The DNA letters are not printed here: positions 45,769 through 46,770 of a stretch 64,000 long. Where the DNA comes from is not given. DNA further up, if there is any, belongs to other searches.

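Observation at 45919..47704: Overlapping three-gene operon: a cupin plus two 233-aa paralogues, each an internal duplication of an unrecognised module of about 110 aa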

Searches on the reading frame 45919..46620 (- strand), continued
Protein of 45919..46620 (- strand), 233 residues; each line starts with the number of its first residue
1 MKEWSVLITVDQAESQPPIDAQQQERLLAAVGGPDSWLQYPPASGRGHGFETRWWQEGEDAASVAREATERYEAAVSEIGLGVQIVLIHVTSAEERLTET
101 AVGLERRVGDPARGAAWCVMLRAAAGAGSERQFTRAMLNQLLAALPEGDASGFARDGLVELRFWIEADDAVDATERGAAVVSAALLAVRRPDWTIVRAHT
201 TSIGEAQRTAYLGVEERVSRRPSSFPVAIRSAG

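Call 43: search_protein_families(library=pfam, proteins=[P0076, P0080, P0082, P0085, P0087, P0096, P0099, P0102, P0112, P0079], max_evalue=0.01)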
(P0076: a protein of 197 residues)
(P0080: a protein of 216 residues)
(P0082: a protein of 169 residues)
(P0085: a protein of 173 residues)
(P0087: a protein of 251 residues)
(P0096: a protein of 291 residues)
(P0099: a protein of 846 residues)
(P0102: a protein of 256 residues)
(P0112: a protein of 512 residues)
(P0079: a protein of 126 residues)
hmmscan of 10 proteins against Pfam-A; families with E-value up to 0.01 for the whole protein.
P0076 (197 aa): 0 families

P0080 (216 aa): 0 families

P0082 (169 aa): 0 families

P0085 (173 aa): 1 family
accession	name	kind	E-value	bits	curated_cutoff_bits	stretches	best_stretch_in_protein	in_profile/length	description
PF12728.13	HTH_17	-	0.0015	19.2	27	1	108-134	3-29/51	Helix-turn-helix domain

P0087 (251 aa): 0 families

P0096 (291 aa): 1 family
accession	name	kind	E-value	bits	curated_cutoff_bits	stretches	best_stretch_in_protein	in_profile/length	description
PF00990.26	GGDEF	-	2.4e-22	79.9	23.8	1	128-280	1-158/161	Diguanylate cyclase, GGDEF domain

P0099 (846 aa): 8 families
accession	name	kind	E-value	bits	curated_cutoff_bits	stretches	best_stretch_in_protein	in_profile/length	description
PF08447.18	PAS_3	-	1.8e-39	134.3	25.6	3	745-830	3-89/89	PAS fold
PF00990.26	GGDEF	-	2.6e-25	89.5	23.8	1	119-270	2-160/161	Diguanylate cyclase, GGDEF domain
PF13185.12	GAF_2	-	1.3e-12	48.5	28.6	1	315-456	3-133/136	GAF domain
PF00989.32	PAS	-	1.2e-11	45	22.6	1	473-581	2-112/113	PAS fold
PF13426.13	PAS_9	-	4.7e-06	27.3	27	0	768-831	40-99/103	PAS domain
PF01590.32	GAF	-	1.3e-05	26.2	22.4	1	316-455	2-130/133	GAF domain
PF13492.12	GAF_3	-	0.0014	19.4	27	1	323-459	9-128/129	GAF domain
PF13188.13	PAS_8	-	0.0077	16.5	21.8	0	472-525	1-54/65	PAS domain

P0102 (256 aa): 2 families
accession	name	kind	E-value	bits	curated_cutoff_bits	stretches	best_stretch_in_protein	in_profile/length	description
PF09954.14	DUF2188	-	0.0003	21.3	22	1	183-235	7-56/62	Uncharacterized protein conserved in bacteria (DUF2188)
PF12728.13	HTH_17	-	0.00049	20.7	27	1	101-128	1-28/51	Helix-turn-helix domain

P0112 (512 aa): 3 families
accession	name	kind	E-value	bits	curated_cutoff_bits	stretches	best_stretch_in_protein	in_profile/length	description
PF00990.26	GGDEF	-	2.6e-28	99.2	23.8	1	127-280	1-160/161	Diguanylate cyclase, GGDEF domain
PF13185.12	GAF_2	-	4.4e-11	43.6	28.6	1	328-472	3-133/136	GAF domain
PF01590.32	GAF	-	1.2e-06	29.6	22.4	1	335-471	8-130/133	GAF domain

P0079 (126 aa): 0 families

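Call 49: search_protein_families(library=ncbifam, proteins=[P0085, P0088, P0090, P0100, P0111, P0096, P0054, P0056, P0060, P0064], max_evalue=0.1)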
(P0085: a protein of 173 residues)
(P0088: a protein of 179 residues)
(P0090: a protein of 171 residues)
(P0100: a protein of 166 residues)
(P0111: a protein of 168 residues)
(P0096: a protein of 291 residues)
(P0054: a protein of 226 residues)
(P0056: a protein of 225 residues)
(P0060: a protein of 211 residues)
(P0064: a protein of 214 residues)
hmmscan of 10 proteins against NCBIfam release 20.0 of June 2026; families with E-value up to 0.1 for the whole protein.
P0085 (173 aa): 1 family
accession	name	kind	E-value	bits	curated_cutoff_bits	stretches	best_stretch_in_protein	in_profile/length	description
TIGR01764.1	excise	domain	0.023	15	28.8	1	109-134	4-29/49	excisionase family DNA-binding protein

P0088 (179 aa): 0 families

P0090 (171 aa): 0 families

P0100 (166 aa): 0 families

P0111 (168 aa): 0 families

P0096 (291 aa): 21 families
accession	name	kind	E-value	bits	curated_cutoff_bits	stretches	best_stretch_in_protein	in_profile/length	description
NF007423.1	PRK09966.1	equivalog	1.5e-18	66.9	325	1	122-273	233-386/390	diguanylate cyclase DgcN/YfiN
NF045675.1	PhdiestaseDibA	equivalog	5.3e-18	64.7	980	1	121-279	196-356/623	phosphodiesterase DibA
NF008467.0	PRK11359.1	equivalog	1.2e-15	56.6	857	1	111-283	359-527/800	oxygen-sensing cyclic-di-GMP phosphodiesterase DosP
NF008807.1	PRK11829.1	equivalog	1.2e-13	50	733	1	129-283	243-398/670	biofilm formation regulator HmsP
TIGR00254.1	GGDEF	domain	1.5e-13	50.7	37.4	1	126-284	3-164/168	diguanylate cyclase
NF007474.0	PRK10060.1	equivalog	2.6e-13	49.1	782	1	120-281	229-389/663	cyclic di-GMP phosphodiesterase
NF053781.1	cdiGMPphdstlr2612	equivalog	3.3e-13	48.2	1600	1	123-281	835-996/1268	Tlr1612 family c-di-GMP phosphodiesterase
NF038266.1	diguan_SiaD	equivalog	7e-13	48.5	290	1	121-283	87-251/252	biofilm regulation diguanylate cyclase SiaD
NF007380.0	PRK09894.1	equivalog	1.9e-10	40.6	256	1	128-284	129-284/296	diguanylate cyclase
NF007599.0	PRK10245.1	equivalog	2e-10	39.7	402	1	159-255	241-337/371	diguanylate cyclase AdrA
NF052458.1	PhdiestGepA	equivalog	2.6e-10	39.1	1200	1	124-278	421-570/840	phosphodiesterase GepA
NF050064.1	BlResRespRegCbrR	equivalog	8e-10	38.2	600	1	130-284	256-411/415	bile resistance response regulator CbrR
NF007135.0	PRK09581.1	equivalog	8.1e-10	38.1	474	1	127-283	291-451/457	PleD family two-component system response regulator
NF007298.0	PRK09776.1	equivalog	1.6e-09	36.2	1135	1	123-235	679-791/1111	diguanylate cyclase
NF051473.1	DigCycDgcsShew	equivalog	9.7e-09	35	400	1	123-279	130-283/291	diguanylate cyclase DgcS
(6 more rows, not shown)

P0054 (226 aa): 0 families

P0056 (225 aa): 0 families

P0060 (211 aa): 0 families

P0064 (214 aa): 0 families

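Call 51: search_solved_structures(query=A1, max_evalue=10)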
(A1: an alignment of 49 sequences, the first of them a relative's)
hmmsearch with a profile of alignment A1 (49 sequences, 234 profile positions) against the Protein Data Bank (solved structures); distinct sequences matched with E-value up to 10: 1.
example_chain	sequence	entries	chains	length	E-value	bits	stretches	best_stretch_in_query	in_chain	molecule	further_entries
5zgn_A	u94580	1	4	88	0.064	16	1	79-143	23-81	KacA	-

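Call 56: find_related_loci(query=A3, collection=metagenome_contigs, flank=10000)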
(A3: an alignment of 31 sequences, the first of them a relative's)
Query A3 (233 aa) in metagenome_contigs; peptide patterns used: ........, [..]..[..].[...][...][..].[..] (x = any residue, [..] = any of these).
241 stretches matched a pattern; 4 encode a relative of the query (tblastn E <= 1e-3); 4 distinct loci.
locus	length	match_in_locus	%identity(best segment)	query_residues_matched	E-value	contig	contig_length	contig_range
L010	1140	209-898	58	2-230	5e-82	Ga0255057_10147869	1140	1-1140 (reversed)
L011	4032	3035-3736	46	1-229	5e-59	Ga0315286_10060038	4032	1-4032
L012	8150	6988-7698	47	1-232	3e-59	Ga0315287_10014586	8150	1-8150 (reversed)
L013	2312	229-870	37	1-232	3e-29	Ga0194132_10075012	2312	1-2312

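Call 58: find_encoding_contigs(protein=P0001, flank=3000, max_places=3)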
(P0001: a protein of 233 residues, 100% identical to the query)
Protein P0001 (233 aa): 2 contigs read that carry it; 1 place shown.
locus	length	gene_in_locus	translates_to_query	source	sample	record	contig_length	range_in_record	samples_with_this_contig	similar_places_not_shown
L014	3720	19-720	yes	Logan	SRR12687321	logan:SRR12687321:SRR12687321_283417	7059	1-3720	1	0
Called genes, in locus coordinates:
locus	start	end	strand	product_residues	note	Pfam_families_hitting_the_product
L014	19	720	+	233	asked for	-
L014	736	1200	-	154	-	PF02502:LacAB_rpiB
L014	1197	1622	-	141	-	PF01894:YjbQ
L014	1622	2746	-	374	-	PF00364:Biotin_lipoyl, PF25997:BSH_YhbJ (faint), PF25919:BSH_CusB (weak), PF02817:E3_binding, PF00198:2-oxoacid_dh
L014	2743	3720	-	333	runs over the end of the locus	PF02779:Transket_pyr, PF02780:Transketolase_C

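Call 63: fold_search(model_id=the predicted structure, library=viral)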
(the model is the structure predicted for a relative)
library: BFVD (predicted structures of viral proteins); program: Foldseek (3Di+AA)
matches with E <= 10: 1084; with E <= 0.001: 2
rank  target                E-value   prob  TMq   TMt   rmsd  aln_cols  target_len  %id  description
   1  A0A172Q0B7            1.7e-04  0.99  0.26  0.29  16.3       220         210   10  Uncharacterized protein [Acinetobacter phage vB_AbaM_ME3]
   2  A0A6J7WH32            4.9e-04  0.93  0.24  0.27  16.3       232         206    9  Uncharacterized protein [uncultured Caudovirales phage]
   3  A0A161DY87            1.9e-03  0.75  0.25  0.24  18.0       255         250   12  E4 ORF4 [Bat mastadenovirus WIV9]
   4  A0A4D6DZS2            2.1e-03  1.00  0.34  0.77   2.9       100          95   19  (no name in the UniProt tables at hand)
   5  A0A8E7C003            4.1e-03  0.77  0.25  0.09  16.0       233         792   11  Wsv277 [White spot syndrome virus]
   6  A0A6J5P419            4.6e-03  0.89  0.25  0.12  12.9       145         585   10  ParB/Sulfiredoxin [uncultured Caudovirales phage]
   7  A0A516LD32            4.9e-03  1.00  0.29  0.53   3.7       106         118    8  (no name in the UniProt tables at hand)
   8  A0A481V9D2            7.6e-03  0.75  0.25  0.11  15.9       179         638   14  Prohead protease protein [Halobacterium phage ChaoS9]
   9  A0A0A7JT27            8.1e-03  0.98  0.27  0.33   5.3       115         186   18  Uncharacterized protein [Psittacine adenovirus 3]
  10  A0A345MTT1            8.1e-03  0.75  0.29  0.34  12.2       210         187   13  (no name in the UniProt tables at hand)
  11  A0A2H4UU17            1.2e-02  0.57  0.26  0.20  16.9       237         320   10  Uncharacterized protein [Bodo saltans virus]
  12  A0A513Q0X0            1.5e-02  0.66  0.24  0.27   7.9       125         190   16  Nonstructural protein (Fragment) [Porcine parvovirus 7]
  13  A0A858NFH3            1.7e-02  0.87  0.28  0.28   6.1       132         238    8  (no name in the UniProt tables at hand)
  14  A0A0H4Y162            1.8e-02  0.44  0.30  0.21  18.4       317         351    8  Putative apurinic-apyrimidinic endonuclease 1 [Salmon gill poxvirus]
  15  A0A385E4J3            1.9e-02  0.38  0.28  0.27  24.8       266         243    9  (no name in the UniProt tables at hand)
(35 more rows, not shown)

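Call 64: search_protein_families(library=padloc, proteins=[window:45919-46620:-, P0085, P0088, P0096], max_evalue=0.01)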
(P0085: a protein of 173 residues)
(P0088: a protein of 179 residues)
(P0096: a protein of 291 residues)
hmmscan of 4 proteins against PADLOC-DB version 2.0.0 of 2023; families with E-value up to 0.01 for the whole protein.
window:45919-46620:- (233 aa): 0 families

P0085 (173 aa): 1 family
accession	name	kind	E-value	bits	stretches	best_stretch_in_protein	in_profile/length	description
PDLC04388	PDC-M06B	-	2.8e-10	38.4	1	93-152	69-128/174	-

P0088 (179 aa): 1 family
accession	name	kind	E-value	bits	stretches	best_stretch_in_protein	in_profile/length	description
PDLC04388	PDC-M06B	-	8.6e-07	27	1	92-153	71-131/174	-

P0096 (291 aa): 0 families

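Call 65: search_protein_families(library=phrogs, proteins=[window:45919-46620:-, P0085, P0088, P0096], max_evalue=0.01)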
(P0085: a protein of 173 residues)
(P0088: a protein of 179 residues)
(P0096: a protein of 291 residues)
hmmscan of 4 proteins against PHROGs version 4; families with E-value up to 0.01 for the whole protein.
window:45919-46620:- (233 aa): 0 families

P0085 (173 aa): 3 families
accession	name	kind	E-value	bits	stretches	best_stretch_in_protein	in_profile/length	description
phrog_66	-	integration and excision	0.00085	20.1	1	96-159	83-141/412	excisionase and transcriptional regulator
phrog_597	-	DNA, RNA and nucleotide metabolism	0.0013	19.8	1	75-166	76-170/200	DNA binding protein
phrog_7338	-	unknown function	0.0014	19.8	1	103-134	27-59/87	-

P0088 (179 aa): 5 families
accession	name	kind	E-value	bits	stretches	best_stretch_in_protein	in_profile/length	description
phrog_6355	-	unknown function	2e-06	28.8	1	95-171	10-88/90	-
phrog_597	-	DNA, RNA and nucleotide metabolism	3.9e-06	28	1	96-172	105-181/200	DNA binding protein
phrog_66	-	integration and excision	0.00017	22.4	1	94-171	84-159/412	excisionase and transcriptional regulator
phrog_4996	-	unknown function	0.0023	18.8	1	102-157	34-95/99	-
phrog_668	-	DNA, RNA and nucleotide metabolism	0.0072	17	0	95-153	55-111/181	HTH DNA binding protein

P0096 (291 aa): 5 families
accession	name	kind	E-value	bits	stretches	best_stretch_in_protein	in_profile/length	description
phrog_11823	-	unknown function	2.2e-21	76.9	1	57-279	194-415/693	-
phrog_14602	-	unknown function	1.3e-14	55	1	122-277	172-327/336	-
phrog_9661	-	unknown function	4.8e-09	37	1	125-283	113-271/274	-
phrog_8342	-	unknown function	6.8e-08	32.8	1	122-279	242-400/407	-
phrog_5594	-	unknown function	1.7e-07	31.6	1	113-278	343-507/528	-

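Call 66: find_encoding_contigs(protein=P0060, flank=8000, max_places=3)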
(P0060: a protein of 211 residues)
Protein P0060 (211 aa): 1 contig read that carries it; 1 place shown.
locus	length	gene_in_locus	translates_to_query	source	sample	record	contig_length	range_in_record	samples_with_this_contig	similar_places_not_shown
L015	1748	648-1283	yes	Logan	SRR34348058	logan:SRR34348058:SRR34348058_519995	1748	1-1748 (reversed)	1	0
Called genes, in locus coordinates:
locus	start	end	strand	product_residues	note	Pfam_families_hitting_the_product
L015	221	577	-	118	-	PF07883:Cupin_2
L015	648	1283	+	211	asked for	-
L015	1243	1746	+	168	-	?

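Call 67: find_encoding_contigs(protein=P0064, flank=8000, max_places=3)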
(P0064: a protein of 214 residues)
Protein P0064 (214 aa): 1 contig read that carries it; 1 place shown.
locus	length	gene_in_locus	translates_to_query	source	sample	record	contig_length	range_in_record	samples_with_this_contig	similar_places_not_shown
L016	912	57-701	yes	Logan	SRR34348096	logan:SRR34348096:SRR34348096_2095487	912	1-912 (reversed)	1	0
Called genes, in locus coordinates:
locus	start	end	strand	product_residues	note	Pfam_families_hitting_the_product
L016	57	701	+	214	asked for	-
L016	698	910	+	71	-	?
